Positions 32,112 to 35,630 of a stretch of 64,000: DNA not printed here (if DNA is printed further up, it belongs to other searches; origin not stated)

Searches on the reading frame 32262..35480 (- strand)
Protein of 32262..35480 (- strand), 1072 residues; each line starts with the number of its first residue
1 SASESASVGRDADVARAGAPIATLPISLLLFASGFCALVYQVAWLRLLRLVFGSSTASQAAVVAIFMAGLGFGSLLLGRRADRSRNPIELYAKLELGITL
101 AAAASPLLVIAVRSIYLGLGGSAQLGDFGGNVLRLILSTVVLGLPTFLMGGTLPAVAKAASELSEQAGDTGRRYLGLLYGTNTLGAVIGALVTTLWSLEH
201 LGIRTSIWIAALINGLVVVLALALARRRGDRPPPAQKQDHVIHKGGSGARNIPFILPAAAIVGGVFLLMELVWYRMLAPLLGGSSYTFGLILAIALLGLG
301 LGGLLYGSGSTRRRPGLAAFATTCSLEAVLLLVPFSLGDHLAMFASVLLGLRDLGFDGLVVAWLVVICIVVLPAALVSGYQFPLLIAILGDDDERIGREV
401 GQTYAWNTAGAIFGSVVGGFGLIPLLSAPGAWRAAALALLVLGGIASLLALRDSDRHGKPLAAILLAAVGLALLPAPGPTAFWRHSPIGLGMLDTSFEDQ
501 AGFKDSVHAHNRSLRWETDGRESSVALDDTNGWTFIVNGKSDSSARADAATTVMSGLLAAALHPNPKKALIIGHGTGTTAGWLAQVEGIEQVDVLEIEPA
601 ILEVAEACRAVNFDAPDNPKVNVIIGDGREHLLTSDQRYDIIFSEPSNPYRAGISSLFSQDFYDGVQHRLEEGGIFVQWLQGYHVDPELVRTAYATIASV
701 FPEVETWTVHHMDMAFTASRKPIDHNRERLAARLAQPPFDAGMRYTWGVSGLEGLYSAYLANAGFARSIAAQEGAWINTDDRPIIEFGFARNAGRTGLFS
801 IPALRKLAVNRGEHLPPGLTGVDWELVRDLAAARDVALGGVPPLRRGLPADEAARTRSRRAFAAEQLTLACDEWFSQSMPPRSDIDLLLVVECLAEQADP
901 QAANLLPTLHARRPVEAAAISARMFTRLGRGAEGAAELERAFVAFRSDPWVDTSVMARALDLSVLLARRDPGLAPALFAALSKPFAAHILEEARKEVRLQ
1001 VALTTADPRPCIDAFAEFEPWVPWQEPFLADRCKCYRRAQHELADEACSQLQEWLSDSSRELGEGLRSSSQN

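Call 45: search_protein_families(library=ncbifam, proteins=[window:32262-35480:-], max_evalue=1e-10)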
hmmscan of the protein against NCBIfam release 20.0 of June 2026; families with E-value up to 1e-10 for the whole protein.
window:32262-35480:- (1072 aa): 5 families
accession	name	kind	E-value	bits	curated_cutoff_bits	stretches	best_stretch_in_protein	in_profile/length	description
NF037959.1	MFS_SpdSyn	subfamily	9.9e-41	140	40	2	538-711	248-416/480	fused MFS/spermidine synthase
NF002956.0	PRK03612.1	equivalog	1.9e-31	109.1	472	1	559-705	293-438/522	polyamine aminopropyltransferase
NF002010.0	PRK00811.1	equivalog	1.5e-26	93.3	260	1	533-710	46-223/287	polyamine aminopropyltransferase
TIGR00417.1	speE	equivalog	1.2e-21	77.2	249.55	1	534-709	41-215/271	spermidine synthase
NF003380.0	PRK04457.1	equivalog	3.6e-12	45.9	304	1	562-682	66-182/265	polyamine aminopropyltransferase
